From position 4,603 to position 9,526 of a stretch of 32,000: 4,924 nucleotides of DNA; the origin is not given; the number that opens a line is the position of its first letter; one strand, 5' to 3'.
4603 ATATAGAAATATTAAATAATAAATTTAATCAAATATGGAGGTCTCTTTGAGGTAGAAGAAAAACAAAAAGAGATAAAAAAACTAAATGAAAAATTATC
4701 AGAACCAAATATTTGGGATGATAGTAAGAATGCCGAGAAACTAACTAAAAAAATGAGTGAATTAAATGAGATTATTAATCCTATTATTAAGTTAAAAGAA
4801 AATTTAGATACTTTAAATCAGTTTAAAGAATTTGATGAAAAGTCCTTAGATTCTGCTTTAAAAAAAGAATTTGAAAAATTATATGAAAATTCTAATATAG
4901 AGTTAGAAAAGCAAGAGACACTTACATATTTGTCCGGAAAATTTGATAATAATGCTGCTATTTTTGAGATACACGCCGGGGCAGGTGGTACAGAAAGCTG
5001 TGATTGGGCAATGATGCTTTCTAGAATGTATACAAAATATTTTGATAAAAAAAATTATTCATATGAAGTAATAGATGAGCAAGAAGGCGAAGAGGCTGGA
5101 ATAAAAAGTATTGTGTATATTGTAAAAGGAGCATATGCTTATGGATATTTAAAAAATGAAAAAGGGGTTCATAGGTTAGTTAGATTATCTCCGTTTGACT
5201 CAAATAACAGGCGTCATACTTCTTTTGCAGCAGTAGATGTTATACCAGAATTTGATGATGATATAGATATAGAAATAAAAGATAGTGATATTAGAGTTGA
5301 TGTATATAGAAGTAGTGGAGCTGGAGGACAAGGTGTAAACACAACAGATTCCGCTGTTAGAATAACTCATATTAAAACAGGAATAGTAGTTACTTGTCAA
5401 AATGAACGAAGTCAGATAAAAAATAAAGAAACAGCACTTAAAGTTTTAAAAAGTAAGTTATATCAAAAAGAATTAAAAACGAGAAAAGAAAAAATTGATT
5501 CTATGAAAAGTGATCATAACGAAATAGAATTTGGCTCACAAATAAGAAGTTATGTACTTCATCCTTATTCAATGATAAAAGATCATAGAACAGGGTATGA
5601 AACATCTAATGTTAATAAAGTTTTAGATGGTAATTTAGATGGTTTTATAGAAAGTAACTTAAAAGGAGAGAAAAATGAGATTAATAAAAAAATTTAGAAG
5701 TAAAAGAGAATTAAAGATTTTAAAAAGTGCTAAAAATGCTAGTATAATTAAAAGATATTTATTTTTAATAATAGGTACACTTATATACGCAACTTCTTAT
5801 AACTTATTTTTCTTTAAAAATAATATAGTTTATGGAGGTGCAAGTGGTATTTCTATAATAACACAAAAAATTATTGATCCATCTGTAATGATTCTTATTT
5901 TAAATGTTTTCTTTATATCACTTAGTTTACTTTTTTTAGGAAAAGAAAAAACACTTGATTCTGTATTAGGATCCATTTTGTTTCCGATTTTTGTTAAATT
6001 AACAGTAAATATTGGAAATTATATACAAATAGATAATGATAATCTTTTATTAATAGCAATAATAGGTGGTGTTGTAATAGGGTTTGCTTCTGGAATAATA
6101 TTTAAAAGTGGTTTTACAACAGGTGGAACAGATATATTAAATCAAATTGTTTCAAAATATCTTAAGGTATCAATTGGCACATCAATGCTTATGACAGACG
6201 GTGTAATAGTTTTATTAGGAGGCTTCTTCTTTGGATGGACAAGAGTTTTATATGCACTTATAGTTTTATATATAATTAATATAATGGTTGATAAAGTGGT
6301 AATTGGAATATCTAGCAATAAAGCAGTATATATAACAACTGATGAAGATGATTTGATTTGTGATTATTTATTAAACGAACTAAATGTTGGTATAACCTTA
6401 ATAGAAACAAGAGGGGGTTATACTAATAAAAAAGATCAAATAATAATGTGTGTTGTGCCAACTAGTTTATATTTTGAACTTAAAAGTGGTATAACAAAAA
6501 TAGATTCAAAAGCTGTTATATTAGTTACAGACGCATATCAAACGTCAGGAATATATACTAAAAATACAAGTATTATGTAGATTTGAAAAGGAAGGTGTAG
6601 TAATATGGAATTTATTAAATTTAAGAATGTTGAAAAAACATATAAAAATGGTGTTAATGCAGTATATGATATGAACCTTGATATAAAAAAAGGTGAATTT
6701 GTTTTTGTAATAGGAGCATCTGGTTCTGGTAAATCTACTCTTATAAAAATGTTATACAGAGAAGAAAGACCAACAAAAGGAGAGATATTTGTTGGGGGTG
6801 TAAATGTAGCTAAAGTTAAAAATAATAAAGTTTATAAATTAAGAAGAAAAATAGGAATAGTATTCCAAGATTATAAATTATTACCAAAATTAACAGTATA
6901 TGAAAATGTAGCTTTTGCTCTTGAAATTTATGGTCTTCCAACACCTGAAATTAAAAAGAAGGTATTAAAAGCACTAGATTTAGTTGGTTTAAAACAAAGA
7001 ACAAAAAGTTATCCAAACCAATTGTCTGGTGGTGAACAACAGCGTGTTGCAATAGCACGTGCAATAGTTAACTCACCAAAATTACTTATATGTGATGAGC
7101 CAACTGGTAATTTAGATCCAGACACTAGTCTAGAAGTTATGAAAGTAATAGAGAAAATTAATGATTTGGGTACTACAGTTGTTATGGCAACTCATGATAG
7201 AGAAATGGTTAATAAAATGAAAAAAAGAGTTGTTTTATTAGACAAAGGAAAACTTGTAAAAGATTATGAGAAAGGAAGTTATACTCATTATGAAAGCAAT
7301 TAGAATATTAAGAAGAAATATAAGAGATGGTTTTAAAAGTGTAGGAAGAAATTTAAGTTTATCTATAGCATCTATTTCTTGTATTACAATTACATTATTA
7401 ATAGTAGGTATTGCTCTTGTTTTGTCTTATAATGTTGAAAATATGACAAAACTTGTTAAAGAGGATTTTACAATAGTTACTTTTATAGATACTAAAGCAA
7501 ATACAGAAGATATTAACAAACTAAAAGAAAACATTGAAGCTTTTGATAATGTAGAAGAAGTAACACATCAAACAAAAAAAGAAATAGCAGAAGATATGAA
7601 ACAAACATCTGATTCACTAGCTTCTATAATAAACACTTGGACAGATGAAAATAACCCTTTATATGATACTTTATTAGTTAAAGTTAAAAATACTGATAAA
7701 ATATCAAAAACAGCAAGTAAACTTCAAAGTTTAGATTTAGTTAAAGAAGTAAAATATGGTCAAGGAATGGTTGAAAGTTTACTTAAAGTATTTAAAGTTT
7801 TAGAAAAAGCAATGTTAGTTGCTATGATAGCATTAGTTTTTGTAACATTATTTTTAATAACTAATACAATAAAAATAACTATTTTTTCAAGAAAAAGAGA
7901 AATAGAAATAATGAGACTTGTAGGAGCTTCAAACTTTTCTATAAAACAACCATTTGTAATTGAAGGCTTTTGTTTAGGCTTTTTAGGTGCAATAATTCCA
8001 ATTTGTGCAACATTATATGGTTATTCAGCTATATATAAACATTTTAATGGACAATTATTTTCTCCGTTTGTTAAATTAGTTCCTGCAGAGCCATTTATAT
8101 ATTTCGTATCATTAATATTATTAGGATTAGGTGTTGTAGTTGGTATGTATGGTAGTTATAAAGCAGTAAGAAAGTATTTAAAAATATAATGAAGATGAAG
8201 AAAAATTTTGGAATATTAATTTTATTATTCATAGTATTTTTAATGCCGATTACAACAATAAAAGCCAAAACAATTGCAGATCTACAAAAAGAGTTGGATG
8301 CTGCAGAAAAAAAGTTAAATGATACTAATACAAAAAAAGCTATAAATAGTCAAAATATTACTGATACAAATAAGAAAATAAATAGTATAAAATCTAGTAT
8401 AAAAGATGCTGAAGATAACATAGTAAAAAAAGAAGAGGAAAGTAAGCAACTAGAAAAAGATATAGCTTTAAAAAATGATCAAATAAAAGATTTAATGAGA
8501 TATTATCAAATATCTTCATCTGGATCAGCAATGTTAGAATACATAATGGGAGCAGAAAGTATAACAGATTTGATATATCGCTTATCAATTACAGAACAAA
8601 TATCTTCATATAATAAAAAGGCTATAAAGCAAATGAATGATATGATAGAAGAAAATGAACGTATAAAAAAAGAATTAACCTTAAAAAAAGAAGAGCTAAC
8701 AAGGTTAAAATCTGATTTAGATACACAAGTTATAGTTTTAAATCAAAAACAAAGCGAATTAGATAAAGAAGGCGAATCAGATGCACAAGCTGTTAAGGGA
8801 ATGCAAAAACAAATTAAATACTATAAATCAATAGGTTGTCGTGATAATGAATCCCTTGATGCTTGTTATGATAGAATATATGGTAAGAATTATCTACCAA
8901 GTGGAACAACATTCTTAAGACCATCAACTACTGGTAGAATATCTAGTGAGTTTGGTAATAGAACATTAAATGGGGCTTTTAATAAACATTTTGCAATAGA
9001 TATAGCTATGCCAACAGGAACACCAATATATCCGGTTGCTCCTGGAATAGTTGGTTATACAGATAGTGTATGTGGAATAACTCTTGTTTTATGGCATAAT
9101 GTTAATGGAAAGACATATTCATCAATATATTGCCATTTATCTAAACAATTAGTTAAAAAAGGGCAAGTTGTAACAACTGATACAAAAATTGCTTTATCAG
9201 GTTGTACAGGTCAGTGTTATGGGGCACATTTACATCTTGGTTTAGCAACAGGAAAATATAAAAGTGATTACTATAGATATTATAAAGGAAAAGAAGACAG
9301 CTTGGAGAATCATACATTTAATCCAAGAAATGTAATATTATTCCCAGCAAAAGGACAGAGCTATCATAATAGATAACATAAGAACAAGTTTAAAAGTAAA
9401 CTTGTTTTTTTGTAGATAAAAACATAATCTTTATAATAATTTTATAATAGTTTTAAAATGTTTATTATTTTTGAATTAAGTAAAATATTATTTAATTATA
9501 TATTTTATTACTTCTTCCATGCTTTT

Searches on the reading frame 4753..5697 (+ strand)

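Call 62: search_protein_families(library=pfam, proteins=[window:4753-5697:+], max_evalue=0.00001)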
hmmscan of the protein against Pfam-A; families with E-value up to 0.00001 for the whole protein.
window:4753-5697:+ (314 aa): 2 families
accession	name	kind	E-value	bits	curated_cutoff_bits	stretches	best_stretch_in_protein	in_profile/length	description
PF03462.23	PCRF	-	3.1e-47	161.3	24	1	2-161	32-194/194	PCRF domain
PF00472.26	RF-1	-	3.6e-43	146.7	35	1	169-279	1-116/116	RF-1 domain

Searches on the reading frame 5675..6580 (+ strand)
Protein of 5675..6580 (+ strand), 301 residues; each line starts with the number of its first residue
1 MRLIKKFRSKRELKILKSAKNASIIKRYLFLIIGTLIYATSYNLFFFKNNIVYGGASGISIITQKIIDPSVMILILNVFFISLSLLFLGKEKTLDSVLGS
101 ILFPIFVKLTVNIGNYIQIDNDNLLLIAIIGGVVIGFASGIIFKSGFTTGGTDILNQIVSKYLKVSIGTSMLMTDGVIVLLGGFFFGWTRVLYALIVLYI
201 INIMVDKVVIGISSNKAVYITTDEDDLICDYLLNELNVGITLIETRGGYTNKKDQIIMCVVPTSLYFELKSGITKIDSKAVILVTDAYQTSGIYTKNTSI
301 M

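Call 62: search_protein_families(library=pfam, proteins=[window:5675-6580:+], max_evalue=0.00001)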
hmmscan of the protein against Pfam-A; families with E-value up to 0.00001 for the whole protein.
window:5675-6580:+ (301 aa): 2 families
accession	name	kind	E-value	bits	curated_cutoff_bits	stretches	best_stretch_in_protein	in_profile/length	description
PF02588.21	YitT_membrane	-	3e-52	177.4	24.3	1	28-232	2-204/205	Uncharacterised 5xTM membrane BCR, YitT family COG1284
PF10035.14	DUF2179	-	8e-12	45.2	22.8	1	239-292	2-55/55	Uncharacterized protein conserved in bacteria (DUF2179)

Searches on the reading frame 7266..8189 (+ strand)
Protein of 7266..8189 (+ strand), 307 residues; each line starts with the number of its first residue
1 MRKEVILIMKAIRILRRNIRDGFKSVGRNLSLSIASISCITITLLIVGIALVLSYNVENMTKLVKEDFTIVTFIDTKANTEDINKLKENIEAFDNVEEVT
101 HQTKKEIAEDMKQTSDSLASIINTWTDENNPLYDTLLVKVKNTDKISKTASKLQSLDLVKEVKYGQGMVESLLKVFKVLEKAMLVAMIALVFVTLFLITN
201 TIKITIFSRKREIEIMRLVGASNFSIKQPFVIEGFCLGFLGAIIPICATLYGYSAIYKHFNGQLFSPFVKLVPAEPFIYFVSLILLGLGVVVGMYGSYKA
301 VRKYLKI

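Call 62: search_protein_families(library=pfam, proteins=[window:7266-8189:+], max_evalue=0.00001)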
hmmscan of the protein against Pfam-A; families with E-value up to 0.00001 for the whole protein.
window:7266-8189:+ (307 aa): 2 families
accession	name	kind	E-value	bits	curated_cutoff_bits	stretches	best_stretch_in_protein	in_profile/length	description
PF18075.7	FtsX_ECD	-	1.2e-15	58.3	23.5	1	69-162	2-96/96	FtsX extracellular domain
PF02687.27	FtsX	-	4.4e-12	46.5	25.5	1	185-304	2-119/120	FtsX-like permease C-terminal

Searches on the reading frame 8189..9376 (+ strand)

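Call 62: search_protein_families(library=pfam, proteins=[window:8189-9376:+], max_evalue=0.00001)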
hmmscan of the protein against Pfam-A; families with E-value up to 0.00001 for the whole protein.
window:8189-9376:+ (395 aa): 2 families
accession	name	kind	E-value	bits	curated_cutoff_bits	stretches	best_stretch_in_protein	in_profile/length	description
PF01551.29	Peptidase_M23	-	3e-17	63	28.7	1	266-355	2-90/96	Peptidase family M23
PF24568.1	CC_PcsB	-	3.4e-11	43.3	27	1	86-152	2-68/75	Peptidoglycan hydrolase PcsB, coiled-coil domain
